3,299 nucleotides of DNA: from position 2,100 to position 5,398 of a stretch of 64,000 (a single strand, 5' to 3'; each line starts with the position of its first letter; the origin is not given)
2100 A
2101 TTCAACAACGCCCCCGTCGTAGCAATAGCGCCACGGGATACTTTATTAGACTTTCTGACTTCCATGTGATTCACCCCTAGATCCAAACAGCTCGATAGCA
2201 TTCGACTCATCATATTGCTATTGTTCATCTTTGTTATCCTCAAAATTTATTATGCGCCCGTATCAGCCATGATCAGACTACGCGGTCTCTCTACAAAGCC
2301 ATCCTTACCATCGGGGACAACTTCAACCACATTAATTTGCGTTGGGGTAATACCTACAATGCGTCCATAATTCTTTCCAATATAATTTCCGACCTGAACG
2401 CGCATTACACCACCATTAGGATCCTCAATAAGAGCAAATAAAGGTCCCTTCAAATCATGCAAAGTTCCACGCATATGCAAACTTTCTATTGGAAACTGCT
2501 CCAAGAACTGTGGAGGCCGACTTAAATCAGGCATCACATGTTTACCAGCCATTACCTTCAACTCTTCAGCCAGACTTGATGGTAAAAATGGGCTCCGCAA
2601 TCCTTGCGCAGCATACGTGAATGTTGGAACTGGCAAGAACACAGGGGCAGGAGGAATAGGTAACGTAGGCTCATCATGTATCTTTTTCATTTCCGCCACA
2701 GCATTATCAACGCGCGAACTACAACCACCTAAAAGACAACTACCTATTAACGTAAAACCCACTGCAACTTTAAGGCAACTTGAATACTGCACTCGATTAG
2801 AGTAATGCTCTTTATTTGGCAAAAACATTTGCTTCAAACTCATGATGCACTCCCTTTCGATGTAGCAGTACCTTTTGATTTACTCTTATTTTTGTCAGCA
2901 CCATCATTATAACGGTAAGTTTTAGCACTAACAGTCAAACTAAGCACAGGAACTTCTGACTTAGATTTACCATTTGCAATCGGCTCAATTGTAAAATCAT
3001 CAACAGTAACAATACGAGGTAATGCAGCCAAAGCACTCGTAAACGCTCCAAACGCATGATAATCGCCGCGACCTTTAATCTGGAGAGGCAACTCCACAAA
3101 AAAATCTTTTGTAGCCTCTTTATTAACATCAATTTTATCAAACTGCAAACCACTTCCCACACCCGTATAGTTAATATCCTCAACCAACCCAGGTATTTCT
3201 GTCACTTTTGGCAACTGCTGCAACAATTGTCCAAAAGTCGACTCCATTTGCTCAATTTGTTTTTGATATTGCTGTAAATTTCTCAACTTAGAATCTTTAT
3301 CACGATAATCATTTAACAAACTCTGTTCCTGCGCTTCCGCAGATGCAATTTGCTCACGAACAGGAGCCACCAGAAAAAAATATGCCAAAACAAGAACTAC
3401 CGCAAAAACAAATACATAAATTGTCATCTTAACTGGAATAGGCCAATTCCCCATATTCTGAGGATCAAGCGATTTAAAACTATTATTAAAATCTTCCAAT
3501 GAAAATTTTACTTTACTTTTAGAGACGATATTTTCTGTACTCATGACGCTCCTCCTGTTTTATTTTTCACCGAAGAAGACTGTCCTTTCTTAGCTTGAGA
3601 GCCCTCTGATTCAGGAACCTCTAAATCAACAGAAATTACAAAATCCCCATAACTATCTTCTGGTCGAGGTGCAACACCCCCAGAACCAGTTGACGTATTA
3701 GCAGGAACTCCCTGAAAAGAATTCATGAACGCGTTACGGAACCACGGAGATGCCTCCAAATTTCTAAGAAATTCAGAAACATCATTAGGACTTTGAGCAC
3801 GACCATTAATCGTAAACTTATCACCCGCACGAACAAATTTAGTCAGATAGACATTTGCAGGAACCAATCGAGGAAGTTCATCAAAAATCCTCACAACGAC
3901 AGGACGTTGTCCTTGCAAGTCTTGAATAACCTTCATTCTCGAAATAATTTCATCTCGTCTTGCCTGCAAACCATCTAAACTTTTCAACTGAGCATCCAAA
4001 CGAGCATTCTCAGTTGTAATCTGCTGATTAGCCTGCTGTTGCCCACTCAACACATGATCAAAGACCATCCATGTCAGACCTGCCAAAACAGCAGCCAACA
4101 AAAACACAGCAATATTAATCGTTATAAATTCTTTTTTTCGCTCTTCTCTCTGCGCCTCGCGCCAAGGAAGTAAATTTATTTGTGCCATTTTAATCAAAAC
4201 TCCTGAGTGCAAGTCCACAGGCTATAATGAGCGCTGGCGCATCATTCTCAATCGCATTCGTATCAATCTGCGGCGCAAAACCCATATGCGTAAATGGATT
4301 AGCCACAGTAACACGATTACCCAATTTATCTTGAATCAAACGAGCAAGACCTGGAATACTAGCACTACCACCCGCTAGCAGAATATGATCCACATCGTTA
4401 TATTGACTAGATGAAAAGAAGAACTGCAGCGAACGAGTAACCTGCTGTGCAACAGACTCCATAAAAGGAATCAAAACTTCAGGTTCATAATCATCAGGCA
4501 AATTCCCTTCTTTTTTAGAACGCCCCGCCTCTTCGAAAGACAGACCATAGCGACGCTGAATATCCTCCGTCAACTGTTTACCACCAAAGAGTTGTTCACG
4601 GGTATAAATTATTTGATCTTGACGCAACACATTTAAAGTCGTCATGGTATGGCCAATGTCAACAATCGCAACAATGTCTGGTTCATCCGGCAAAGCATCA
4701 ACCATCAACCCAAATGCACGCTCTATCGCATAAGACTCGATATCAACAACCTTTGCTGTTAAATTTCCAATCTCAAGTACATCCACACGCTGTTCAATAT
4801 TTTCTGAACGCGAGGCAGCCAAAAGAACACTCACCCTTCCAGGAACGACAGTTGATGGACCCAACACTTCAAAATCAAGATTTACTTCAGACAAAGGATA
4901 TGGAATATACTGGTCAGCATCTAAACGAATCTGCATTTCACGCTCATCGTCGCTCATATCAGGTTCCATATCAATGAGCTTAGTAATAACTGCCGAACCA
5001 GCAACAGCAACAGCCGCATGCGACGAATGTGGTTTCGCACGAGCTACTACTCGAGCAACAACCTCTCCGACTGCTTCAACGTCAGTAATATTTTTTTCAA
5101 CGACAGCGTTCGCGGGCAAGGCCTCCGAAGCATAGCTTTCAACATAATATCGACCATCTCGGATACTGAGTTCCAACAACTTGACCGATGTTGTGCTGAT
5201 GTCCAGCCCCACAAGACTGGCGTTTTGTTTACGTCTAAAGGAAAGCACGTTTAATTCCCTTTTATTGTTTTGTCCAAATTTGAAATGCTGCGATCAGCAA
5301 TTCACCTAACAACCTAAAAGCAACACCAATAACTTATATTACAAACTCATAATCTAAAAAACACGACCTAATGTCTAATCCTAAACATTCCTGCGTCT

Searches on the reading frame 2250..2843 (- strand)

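Call 57: search_protein_families(library=pfam, proteins=[window:2250-2843:-], max_evalue=0.00001)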
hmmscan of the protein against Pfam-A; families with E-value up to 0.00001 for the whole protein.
window:2250-2843:- (197 aa): 1 family
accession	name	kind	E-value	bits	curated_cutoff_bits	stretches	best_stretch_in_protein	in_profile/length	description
PF04351.19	PilP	-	1.4e-39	135.7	25.6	1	52-191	6-145/146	Pilus assembly protein, PilP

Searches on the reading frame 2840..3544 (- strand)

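Call 57: search_protein_families(library=pfam, proteins=[window:2840-3544:-], max_evalue=0.00001)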
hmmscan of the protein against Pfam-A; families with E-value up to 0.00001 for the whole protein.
window:2840-3544:- (234 aa): 1 family
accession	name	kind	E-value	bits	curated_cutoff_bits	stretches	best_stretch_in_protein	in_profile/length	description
PF04350.18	PilO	-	1.5e-46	158.6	22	1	67-214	2-145/145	Pilus assembly protein, PilO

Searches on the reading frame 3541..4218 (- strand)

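Call 57: search_protein_families(library=pfam, proteins=[window:3541-4218:-], max_evalue=0.00001)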
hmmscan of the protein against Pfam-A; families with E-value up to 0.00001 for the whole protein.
window:3541-4218:- (225 aa): 1 family
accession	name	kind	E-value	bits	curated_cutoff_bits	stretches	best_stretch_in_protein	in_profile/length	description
PF05137.18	PilN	-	1.5e-19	70.2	22.8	1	110-172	1-63/78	Fimbrial assembly protein (PilN)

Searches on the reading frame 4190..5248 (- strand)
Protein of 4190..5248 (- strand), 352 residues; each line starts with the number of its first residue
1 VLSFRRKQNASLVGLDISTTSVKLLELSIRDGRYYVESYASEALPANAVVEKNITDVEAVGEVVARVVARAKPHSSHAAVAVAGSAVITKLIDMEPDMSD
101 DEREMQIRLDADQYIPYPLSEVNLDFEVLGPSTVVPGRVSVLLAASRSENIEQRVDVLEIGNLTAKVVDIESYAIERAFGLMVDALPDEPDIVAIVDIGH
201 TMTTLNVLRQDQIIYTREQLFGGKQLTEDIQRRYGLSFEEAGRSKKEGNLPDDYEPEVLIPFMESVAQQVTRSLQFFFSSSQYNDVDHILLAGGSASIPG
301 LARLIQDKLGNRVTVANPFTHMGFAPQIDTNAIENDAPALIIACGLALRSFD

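Call 57: search_protein_families(library=pfam, proteins=[window:4190-5248:-], max_evalue=0.00001)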
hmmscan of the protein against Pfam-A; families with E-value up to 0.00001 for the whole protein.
window:4190-5248:- (352 aa): 2 families
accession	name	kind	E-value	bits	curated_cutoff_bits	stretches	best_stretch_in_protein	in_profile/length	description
PF11104.14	PilM_2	-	3.1e-136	454.2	27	1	14-351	1-340/340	Type IV pilus assembly protein PilM;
PF14450.12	FtsA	-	8e-14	52.5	31.8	1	194-319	1-113/127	Cell division protein FtsA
